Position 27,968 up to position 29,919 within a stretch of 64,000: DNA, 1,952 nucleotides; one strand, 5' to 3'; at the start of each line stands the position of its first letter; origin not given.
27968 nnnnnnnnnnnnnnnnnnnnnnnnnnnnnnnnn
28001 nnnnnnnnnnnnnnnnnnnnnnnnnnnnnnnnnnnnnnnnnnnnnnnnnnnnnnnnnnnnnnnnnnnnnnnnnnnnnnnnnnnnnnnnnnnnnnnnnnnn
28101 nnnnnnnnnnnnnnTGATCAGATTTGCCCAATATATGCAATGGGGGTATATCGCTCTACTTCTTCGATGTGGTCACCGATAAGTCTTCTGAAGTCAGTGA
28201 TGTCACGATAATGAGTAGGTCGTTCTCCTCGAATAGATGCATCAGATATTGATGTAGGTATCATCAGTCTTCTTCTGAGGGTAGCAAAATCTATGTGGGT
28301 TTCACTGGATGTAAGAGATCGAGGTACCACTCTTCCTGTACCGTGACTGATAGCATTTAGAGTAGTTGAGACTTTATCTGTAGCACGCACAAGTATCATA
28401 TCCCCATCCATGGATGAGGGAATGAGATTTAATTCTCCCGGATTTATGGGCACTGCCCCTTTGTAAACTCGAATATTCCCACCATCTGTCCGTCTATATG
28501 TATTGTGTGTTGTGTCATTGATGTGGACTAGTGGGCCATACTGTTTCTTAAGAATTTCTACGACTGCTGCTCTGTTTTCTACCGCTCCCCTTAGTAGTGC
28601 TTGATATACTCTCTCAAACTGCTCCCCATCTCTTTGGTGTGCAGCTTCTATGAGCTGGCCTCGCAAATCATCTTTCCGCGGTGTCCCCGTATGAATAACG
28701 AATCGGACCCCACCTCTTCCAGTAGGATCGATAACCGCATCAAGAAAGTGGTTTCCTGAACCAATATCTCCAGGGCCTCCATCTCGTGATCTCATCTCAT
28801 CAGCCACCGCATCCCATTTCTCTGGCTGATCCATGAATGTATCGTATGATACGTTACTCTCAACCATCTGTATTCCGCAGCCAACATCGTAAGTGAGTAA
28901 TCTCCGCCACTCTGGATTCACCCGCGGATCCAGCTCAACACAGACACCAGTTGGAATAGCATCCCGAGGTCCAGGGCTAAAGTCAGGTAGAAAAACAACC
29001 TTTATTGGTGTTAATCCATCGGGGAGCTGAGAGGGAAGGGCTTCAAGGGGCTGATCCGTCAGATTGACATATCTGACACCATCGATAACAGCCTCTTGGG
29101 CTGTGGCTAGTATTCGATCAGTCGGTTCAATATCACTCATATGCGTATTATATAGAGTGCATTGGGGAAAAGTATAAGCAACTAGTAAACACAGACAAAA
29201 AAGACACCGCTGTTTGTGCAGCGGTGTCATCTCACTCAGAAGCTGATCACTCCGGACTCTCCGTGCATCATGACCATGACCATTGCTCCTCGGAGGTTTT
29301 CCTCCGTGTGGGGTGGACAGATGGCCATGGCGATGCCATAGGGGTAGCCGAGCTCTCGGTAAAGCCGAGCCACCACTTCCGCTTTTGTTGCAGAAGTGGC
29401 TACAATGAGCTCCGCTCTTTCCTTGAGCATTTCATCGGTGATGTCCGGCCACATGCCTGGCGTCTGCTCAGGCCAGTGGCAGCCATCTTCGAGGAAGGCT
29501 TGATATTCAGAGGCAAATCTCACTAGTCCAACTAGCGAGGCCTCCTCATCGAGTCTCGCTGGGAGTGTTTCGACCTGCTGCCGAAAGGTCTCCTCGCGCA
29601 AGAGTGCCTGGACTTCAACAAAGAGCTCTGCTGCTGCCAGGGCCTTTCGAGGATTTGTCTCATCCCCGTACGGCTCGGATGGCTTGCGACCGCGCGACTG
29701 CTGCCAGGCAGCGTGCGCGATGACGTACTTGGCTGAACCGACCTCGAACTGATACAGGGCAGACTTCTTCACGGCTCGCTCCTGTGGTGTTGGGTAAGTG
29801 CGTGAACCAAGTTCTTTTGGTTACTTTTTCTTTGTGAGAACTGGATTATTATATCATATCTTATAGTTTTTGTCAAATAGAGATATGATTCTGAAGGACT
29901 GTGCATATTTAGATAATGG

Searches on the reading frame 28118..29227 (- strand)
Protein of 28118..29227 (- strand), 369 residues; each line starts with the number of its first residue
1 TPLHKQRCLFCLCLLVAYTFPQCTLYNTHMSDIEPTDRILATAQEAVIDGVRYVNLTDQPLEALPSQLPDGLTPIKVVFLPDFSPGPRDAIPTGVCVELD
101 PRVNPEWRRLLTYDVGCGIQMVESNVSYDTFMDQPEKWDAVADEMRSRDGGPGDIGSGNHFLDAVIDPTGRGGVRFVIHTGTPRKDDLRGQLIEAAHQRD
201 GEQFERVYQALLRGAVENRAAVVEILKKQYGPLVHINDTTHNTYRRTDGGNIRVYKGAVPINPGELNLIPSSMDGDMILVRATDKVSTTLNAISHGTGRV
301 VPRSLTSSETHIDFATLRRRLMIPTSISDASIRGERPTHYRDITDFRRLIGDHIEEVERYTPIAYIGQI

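Call 8: search_protein_families(library=pfam, max_evalue=0.1, proteins=[window:28118-29227:-])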
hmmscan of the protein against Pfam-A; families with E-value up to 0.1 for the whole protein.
window:28118-29227:- (369 aa): 1 family
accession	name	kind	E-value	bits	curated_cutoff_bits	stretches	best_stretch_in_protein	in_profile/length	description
PF01139.22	RtcB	-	2.4e-11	44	27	1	219-364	248-422/426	tRNA-splicing ligase RtcB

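Call 60: search_solved_structures(query=window:28118-29227:-, max_evalue=0.001, show_alignments=1)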
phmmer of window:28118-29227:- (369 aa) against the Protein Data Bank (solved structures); distinct sequences matched with E-value up to 0.001: 0.

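Call 73: search_solved_structures(query=window:28118-29227:-, max_evalue=10, show_alignments=1)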
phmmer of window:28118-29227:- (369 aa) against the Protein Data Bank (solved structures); distinct sequences matched with E-value up to 10: 32.
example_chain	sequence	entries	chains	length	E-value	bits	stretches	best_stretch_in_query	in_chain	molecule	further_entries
8tjm_A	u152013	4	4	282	0.031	16.6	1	148-217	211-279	beta-lactamase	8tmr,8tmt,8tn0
6qwb_A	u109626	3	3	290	0.18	14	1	148-198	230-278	Beta-lactamase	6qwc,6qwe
6z22_A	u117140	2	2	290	0.18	14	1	148-198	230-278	Beta-lactamase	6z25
3e2k_A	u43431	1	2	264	0.27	13.4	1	148-198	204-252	Carbapenemase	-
2ov5_A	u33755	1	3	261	0.28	13.4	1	148-198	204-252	Carbapenemase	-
3e2l_A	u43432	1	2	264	0.28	13.4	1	148-198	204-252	Carbapenemase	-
7llh_A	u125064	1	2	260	0.28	13.4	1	148-198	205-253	Carbapenem-hydrolyzing beta-lactamase KPC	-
7lk8_A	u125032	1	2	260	0.28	13.4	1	148-198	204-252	Beta-lactamase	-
7u8s_A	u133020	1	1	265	0.28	13.4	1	148-198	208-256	Carbapenem-hydrolyzing beta-lactamase KPC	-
5ll7_A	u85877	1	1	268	0.28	13.4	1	148-198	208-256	Beta-lactamase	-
7ljk_A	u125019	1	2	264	0.28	13.4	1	148-198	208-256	Beta-lactamase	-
5eec_A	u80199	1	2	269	0.29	13.4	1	148-198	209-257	Carbapenem-hydrolyzing beta-lactamase KPC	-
3c5a_A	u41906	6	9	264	0.29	13.4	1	148-198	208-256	Class A carbapenemase KPC-2 | Carbepenem-hydrolyzing beta-lactamase KPC | Carbapenem-hydrolyzing beta-lactamase KPC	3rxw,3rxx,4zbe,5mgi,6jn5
7u9b_A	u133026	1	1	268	0.29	13.4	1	148-198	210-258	Carbapenem-hydrolyzing beta-lactamase KPC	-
7tbx_A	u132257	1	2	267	0.29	13.4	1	148-198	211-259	Carbapenem-hydrolyzing beta-lactamase KPC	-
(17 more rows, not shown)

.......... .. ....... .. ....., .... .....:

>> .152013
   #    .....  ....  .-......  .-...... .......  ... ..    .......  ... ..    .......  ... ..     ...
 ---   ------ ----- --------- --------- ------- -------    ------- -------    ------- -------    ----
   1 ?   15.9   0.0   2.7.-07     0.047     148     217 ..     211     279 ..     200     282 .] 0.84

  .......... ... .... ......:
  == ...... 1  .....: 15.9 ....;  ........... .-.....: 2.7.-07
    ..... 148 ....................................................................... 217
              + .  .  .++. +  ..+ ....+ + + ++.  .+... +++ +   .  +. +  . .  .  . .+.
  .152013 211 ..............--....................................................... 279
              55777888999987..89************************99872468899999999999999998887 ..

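Call 74: search_protein_families(library=padloc, max_evalue=0.01, proteins=[window:28118-29227:-])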
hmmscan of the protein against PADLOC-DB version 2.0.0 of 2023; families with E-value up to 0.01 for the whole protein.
window:28118-29227:- (369 aa): 0 families

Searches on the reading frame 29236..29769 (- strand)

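Call 8: search_protein_families(library=pfam, max_evalue=0.1, proteins=[window:29236-29769:-])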
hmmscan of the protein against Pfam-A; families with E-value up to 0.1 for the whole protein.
window:29236-29769:- (177 aa): 1 family
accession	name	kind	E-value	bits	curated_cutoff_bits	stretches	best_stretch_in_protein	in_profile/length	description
PF11626.13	Rap1_C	-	0.0074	16.8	24.2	1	85-119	26-60/84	TRF2-interacting telomeric protein/Rap1 - C terminal domain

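Call 74: search_protein_families(library=padloc, max_evalue=0.01, proteins=[window:29236-29769:-])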
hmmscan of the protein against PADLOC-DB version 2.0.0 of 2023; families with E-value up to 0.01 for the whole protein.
window:29236-29769:- (177 aa): 0 families
